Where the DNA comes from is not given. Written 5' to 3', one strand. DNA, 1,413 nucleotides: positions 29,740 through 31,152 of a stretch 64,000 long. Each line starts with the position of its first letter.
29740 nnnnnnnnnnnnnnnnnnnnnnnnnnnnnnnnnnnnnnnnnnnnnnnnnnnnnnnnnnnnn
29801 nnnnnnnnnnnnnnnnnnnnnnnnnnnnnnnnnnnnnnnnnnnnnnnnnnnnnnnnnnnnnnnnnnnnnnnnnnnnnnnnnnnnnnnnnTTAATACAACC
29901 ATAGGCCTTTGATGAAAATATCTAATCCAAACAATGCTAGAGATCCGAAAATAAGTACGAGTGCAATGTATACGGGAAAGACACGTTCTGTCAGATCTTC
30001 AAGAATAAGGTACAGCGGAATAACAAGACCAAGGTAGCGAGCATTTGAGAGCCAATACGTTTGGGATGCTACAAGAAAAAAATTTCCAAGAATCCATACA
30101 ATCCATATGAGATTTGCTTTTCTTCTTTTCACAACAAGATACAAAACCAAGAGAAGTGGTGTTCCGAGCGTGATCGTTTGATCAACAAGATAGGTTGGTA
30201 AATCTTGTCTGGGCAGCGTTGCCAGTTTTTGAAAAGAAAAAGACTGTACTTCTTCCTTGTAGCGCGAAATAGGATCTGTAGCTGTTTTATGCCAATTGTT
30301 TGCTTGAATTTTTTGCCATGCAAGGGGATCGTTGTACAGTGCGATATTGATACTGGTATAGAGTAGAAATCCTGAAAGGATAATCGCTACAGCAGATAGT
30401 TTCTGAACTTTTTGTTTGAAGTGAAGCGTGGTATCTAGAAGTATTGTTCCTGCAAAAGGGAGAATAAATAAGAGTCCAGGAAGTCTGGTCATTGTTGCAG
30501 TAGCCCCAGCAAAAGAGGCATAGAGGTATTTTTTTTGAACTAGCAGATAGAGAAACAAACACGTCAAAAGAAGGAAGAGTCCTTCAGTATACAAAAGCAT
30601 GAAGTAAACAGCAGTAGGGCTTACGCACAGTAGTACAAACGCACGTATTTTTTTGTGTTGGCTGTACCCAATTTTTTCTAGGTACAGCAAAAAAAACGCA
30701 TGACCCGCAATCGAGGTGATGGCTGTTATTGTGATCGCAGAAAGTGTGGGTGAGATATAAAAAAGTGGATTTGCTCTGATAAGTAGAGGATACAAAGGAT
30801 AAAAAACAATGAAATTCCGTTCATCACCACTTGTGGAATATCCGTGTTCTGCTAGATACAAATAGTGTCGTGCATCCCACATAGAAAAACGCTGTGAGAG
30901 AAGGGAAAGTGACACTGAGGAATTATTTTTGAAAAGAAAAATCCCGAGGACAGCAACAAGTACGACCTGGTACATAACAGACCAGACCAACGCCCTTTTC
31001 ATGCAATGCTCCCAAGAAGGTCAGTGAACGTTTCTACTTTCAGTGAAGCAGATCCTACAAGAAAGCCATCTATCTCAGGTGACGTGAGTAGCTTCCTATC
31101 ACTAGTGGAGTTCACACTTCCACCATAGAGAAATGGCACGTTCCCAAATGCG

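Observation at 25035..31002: Cluster of four GT-C-type polytopic membrane proteins: PMT/GT39-like, two tandem 550-aa paralogs, PIG-V-like mannosyltransferase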

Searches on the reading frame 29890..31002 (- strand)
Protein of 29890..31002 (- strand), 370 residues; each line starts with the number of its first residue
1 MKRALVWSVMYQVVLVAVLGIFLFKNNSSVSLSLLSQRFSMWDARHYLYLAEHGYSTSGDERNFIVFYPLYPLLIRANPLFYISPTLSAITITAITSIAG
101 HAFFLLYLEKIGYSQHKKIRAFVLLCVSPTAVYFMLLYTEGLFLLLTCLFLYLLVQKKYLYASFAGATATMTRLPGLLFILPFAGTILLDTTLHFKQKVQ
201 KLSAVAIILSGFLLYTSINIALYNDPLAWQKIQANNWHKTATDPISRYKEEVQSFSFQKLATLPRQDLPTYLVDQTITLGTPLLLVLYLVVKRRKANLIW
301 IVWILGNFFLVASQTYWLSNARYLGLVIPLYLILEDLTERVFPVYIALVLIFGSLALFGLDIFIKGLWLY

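Call 3: search_protein_families(library=pfam, proteins=[window:29890-31002:-], max_evalue=1)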
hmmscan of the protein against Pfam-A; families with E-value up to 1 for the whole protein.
window:29890-31002:- (370 aa): 0 families
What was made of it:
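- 29890..31002 (-): Gene D: PIG-V/PMT_2-like GT-C enzyme (370 aa) with the W-D43-x-x-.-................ motif in the first outer loop. It lies immediately downstream of tpiA on the same strand with a 4-nt overlap, which suggests co-transcription (inferred). D itself hits no Pfam model (call 3).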

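Call 4: search_protein_families(library=ncbifam, proteins=[window:29890-31002:-], max_evalue=1)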
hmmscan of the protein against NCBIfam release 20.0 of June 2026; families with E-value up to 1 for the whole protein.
window:29890-31002:- (370 aa): 1 family
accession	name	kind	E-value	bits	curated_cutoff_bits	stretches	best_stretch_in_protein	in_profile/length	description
NF046093.1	AZOBR_p60025_fam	subfamily_domain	0.00048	19.4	150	1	68-207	94-225/232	AZOBR_p60025 family cell surface glycopolymer formation protein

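Call 7: search_solved_structures(query=window:29890-31002:-, max_evalue=10)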
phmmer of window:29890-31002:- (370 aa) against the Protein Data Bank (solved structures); distinct sequences matched with E-value up to 10: 0.

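Call 15: find_homologous_proteins(query=window:29890-31002:-)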
Query window:29890-31002:- (370 aa): 178 proteins with E <= 0.001 among 8000 candidates; the best 120 are listed.
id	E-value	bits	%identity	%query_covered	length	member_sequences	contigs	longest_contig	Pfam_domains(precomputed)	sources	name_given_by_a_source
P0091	2.4e-235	799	100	100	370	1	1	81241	-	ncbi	-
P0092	1.3e-58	217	38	93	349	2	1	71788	PF04188.19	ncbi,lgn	-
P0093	2.0e-45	174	33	97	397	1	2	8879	-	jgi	jgi:Gpi18-like mannosyltransferase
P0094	3.5e-25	107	27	91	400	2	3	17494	-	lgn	-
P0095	2.5e-24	104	28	84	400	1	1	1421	PF13231.13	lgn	-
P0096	5.5e-24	103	27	94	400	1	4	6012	-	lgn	-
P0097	2.4e-23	101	27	93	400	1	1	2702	-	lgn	-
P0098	1.9e-22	98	28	81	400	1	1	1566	PF13231.13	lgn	-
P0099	2.0e-22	98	27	93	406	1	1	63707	-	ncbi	-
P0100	5.4e-22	97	28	94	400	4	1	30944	-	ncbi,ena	-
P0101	1.0e-21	96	29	88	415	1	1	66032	-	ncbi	-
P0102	1.2e-21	96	28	88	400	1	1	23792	-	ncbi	-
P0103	1.3e-21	96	26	86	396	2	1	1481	PF13231.13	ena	-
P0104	3.0e-21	94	27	90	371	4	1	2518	PF13231.13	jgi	jgi:Gpi18-like mannosyltransferase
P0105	3.2e-21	94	31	81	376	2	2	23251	PF04188.19,PF13231.13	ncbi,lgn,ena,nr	ncbi:MAG: glycosyltransferase family 39 protein [Clostridia bacterium]|nr:glycosyltransferase family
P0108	5.9e-20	90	29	84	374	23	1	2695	PF13231.13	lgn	-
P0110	1.5e-19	89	32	63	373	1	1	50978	PF13231.13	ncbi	-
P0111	2.6e-19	88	27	92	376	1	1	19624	PF13231.13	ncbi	-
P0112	4.8e-19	87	32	62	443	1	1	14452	PF04188.19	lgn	-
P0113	8.1e-19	86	29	81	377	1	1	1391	PF13231.13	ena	-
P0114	1.2e-18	86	30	79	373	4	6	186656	PF04188.19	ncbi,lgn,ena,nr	ncbi:MAG: hypothetical protein IKP32_06895 [Clostridia bacterium]|nr:hypothetical protein [Clostridi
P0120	5.3e-17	80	37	39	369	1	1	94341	PF04188.19,PF13231.13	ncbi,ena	-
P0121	5.7e-17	80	29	85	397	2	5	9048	PF13231.13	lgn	-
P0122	6.2e-17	80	29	86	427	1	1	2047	PF13231.13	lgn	-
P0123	6.6e-17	80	30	79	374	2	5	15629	PF04188.19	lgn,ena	-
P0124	7.6e-17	80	33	54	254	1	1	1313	PF04188.19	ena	-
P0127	3.8e-16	78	28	78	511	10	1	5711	PF04188.19,PF13231.13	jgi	jgi:hypothetical protein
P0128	8.2e-16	76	32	55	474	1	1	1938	PF13231.13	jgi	-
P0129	9.6e-16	76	30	55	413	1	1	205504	PF04188.19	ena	-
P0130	1.4e-15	76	27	75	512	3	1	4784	PF04188.19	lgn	-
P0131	1.5e-15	76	31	59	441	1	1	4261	PF13231.13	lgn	-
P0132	2.0e-15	75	22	91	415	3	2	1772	PF13231.13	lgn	-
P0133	2.2e-15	75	36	44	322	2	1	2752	PF13231.13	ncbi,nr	ncbi:MAG: glycosyltransferase family 39 protein, partial [Actinomycetota bacterium]|nr:glycosyltrans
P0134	5.5e-15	74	27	82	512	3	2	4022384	PF04188.19,PF13231.13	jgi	jgi:hypothetical protein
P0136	7.1e-15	73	27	82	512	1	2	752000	PF04188.19,PF13231.13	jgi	jgi:hypothetical protein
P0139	1.4e-14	72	29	81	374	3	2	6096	PF04188.19,PF13231.13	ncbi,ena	-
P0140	1.4e-14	72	29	71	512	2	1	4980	PF04188.19,PF13231.13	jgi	jgi:hypothetical protein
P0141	2.0e-14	72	32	55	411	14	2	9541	PF04188.19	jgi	jgi:hypothetical protein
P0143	2.2e-14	72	30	65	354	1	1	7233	PF04188.19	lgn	-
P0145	3.1e-14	71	29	69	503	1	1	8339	PF04188.19,PF13231.13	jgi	jgi:hypothetical protein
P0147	3.2e-14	71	38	40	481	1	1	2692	PF13231.13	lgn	-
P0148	3.4e-14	71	26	78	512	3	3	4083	PF04188.19,PF13231.13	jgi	jgi:hypothetical protein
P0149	3.6e-14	71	28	85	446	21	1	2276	PF13231.13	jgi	jgi:hypothetical protein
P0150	5.4e-14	70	30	81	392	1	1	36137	PF04188.19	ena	-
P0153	6.0e-14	70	29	85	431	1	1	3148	PF13231.13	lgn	-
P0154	1.3e-13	69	40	41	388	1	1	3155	PF04188.19,PF13231.13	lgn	-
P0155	1.6e-13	69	32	55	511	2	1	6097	PF04188.19,PF13231.13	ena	-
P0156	2.1e-13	69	27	78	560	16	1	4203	PF04188.19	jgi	jgi:hypothetical protein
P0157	2.4e-13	68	28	85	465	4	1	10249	PF13231.13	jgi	jgi:Dolichyl-phosphate-mannose-protein mannosyltransferase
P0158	2.7e-13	68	27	78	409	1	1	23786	PF04188.19,PF13231.13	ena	-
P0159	3.1e-13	68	31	56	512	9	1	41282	PF04188.19,PF13231.13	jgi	jgi:hypothetical protein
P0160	3.5e-13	68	26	78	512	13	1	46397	PF04188.19,PF13231.13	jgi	jgi:hypothetical protein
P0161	4.3e-13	68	28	71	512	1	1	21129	PF04188.19,PF13231.13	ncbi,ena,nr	ncbi:MAG TPA: mannosyltransferase family protein [Dongiaceae bacterium]|nr:mannosyltransferase famil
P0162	6.2e-13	67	30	43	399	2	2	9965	PF04188.19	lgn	-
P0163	6.6e-13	67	27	81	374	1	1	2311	PF04188.19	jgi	-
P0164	7.4e-13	67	27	92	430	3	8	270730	PF13231.13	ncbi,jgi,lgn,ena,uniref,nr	ncbi:hypothetical protein D7X94_03020 [Acutalibacter sp. 1XD8-33]|uniref:glycosyltransferase family 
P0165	7.4e-13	67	32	55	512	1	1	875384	PF04188.19,PF13231.13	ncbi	-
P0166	7.8e-13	67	32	55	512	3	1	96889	PF04188.19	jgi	jgi:hypothetical protein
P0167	9.4e-13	66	26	78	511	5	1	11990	PF04188.19,PF13231.13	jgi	jgi:hypothetical protein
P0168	9.5e-13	66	29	57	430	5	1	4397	PF13231.13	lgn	-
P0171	6.1e-12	64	35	40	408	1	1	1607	PF04188.19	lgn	-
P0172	1.8e-11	62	25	78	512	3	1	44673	PF04188.19,PF13231.13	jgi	jgi:hypothetical protein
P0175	2.8e-11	62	24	89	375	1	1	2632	PF04188.19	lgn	-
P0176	2.9e-11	62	28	62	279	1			PF13231.13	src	-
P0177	6.1e-11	60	26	86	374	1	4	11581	PF04188.19,PF13231.13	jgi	jgi:Gpi18-like mannosyltransferase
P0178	8.2e-11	60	28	86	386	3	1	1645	PF04188.19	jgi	jgi:Mannosyltransferase (PIG-V)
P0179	1.4e-10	59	26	81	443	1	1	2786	PF13231.13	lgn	-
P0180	1.5e-10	59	30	55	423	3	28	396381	PF04188.19,PF13231.13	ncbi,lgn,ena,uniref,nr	ncbi:mannosyltransferase family protein [Chitinibacter tainanensis]|uniref:mannosyltransferase famil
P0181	2.4e-10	59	33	45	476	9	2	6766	PF13231.13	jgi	-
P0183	3.4e-10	58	28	55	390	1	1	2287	PF04188.19,PF13231.13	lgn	-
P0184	4.0e-10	58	26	66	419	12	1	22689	PF04188.19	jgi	-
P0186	1.4e-9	56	30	45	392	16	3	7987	PF04188.19,PF13231.13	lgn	-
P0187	1.6e-9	56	26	57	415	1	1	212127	PF04188.19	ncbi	-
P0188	2.8e-9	55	33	45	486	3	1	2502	PF04188.19,PF13231.13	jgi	jgi:hypothetical protein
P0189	3.1e-9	55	32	47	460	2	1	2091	PF04188.19,PF13231.13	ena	-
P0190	3.3e-9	55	32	41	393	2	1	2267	PF04188.19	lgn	-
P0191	3.4e-9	55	28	69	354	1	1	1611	PF04188.19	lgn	-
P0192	3.6e-9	55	25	58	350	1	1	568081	PF04188.19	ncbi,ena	-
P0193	3.7e-9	55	30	67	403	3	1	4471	PF09594.17,PF04188.19,PF13231.13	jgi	jgi:Gpi18-like mannosyltransferase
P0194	7.3e-9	54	27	62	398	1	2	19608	PF13231.13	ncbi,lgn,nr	ncbi:MAG: glycosyltransferase family 39 protein [Candidatus Aenigmarchaeota archaeon]|nr:glycosyltra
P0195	7.4e-9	54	32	59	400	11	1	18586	PF04188.19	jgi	-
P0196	7.4e-9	54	27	67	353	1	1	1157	PF04188.19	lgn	-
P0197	8.5e-9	53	30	55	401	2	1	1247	PF04188.19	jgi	jgi:hypothetical protein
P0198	8.5e-9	53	35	39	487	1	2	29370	PF13231.13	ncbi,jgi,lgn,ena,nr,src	ncbi:MAG TPA: glycosyltransferase family 39 protein [Ktedonobacteraceae bacterium]|nr:glycosyltransf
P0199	1.1e-8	53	32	42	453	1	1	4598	PF04188.19,PF13231.13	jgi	jgi:hypothetical protein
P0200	1.3e-8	53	32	50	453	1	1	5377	PF04188.19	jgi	jgi:hypothetical protein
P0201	1.3e-8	53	34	41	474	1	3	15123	PF13231.13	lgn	-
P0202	1.6e-8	53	31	42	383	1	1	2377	PF09594.17,PF04188.19,PF13231.13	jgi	jgi:dolichyl-phosphate-mannose-protein mannosyltransferase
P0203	2.2e-8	52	34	47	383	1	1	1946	PF04188.19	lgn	-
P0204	2.4e-8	52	32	42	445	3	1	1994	PF04188.19,PF13231.13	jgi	-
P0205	3.9e-8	51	31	43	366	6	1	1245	PF04188.19,PF13231.13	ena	-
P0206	4.5e-8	51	32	42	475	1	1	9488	PF13231.13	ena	-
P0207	6.2e-8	51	31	56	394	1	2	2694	PF04188.19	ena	-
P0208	8.6e-8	50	31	48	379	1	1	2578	PF04188.19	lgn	-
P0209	8.6e-8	50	27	82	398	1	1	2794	PF09594.17,PF04188.19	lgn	-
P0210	1.0e-7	50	31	35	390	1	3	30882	PF04188.19,PF13231.13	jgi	jgi:hypothetical protein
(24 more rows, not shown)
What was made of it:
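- On GT76 PIG-V-like (gene D): The nearest homologue, P0092 (38% identity), carries PF04188 (call 15).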

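Call 31: find_encoding_contigs(protein=P0091, flank=10000, max_places=2)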
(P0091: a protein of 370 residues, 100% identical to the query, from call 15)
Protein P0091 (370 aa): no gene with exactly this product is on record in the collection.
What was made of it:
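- Tried and rejected: Exact look-up of D. Searching for contigs encoding D found no record (call 31), so the window's own annotation could not be fetched.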

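Call 35: search_solved_structures(query=A3, max_evalue=10, show_alignments=2)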
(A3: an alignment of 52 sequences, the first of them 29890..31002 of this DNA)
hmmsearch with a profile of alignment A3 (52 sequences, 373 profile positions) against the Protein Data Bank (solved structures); distinct sequences matched with E-value up to 10: 2.
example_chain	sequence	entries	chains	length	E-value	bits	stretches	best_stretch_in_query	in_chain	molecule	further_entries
7wiw_B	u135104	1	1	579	8.8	8.6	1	170-321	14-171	Mycobactin import ATP-binding/permease protein IrtB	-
7wiu_B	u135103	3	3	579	8.8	8.6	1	170-321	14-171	Mycobactin import ATP-binding/permease protein IrtB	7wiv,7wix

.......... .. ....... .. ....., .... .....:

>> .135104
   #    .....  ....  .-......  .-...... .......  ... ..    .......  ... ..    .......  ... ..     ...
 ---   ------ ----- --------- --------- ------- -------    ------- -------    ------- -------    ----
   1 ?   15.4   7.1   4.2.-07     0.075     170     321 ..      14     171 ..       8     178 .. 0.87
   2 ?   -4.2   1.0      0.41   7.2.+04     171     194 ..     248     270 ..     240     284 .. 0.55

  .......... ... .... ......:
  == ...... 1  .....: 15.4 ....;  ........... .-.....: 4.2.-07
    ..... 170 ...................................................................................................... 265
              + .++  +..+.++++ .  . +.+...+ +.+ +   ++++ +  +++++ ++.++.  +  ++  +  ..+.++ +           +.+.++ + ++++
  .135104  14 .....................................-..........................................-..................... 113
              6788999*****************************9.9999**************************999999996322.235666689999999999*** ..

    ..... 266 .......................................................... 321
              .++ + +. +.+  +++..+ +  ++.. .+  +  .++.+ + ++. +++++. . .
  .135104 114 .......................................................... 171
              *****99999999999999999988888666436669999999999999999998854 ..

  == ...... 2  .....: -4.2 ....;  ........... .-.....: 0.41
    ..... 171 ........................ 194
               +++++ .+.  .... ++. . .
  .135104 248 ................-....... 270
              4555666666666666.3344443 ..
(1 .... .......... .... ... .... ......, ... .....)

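Call 37: search_protein_families(library=pfam, alignment_id=A3, max_evalue=0.001)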
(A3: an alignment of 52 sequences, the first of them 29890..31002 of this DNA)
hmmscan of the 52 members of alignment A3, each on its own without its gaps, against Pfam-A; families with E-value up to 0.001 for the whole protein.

A. member 1, window:29890-31002:- (370 aa): 0 families

B. families by the number of members that match (of 52 scanned): 4 families
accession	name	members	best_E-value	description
PF13231.12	PMT_2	31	6.7e-11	Dolichyl-phosphate-mannose-protein mannosyltransferase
PF04188.19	Mannosyl_trans2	23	5.4e-15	Mannosyltransferase (PIG-V)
PF04922.18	DIE2_ALG10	3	6.9e-05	DIE2/ALG10 family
PF09594.16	GT87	2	5.6e-06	Glycosyltransferase family 87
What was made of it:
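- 29890..31002 (-): Of 52 homologues, 23 hit PF04188 and 31 hit PF13231 (call 37).
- On GT76 PIG-V-like (gene D): Of 52 homologues, 23 hit PF04188 and 31 hit PMT_2 (call 37).
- Closest known: GT76 PIG-V / Gpi18 mannosyltransferases. Same: Many of D's homologues hit the PF04188 model (call 37).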

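Call 43: predict_structure(alignment_id=A3)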
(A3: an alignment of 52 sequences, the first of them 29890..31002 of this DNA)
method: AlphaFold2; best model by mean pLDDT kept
length: 370 residues; sequences in the alignment: 52
mean_pLDDT: 93.2   pTM: 0.92
mean pLDDT of the five models: 93.2, 92.0, 91.2, 91.0, 89.5
residues with pLDDT >= 90: 283; 70-90: 86; 50-70: 1; < 50: 0
segments of 3 or more residues with pLDDT < 50: none
pLDDT, mean of each block of 10 residues (from residue 1): 94 93 92 91 96 97 97 97 94 97 97 97 95 95 98 97 98 96 96 98 98 98 97 93 90 86 89 85 83 85 89 83 87 93 97 93 86
secondary structure, 60 per line:
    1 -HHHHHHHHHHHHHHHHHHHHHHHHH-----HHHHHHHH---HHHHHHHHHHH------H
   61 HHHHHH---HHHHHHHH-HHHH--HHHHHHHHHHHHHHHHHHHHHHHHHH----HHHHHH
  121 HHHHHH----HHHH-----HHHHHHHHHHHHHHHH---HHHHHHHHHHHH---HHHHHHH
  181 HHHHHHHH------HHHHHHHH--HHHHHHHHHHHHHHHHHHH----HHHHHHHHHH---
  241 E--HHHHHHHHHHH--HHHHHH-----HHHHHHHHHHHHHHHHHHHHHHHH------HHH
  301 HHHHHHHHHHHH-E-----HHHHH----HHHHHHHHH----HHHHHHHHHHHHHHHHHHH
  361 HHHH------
elements in order: H2-26 H32-39 H43-53 H60-66 H70-77 H79-82 H85-110 H115-126 H131-134 H140-155 H159-170 H174-188 H195-202 H205-223 H228-237 H244-254 H257-262 H268-291 H298-312 H320-324 H329-337 H342-364
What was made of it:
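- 29890..31002 (-): AF2 model pLDDT 93.2 (call 43).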
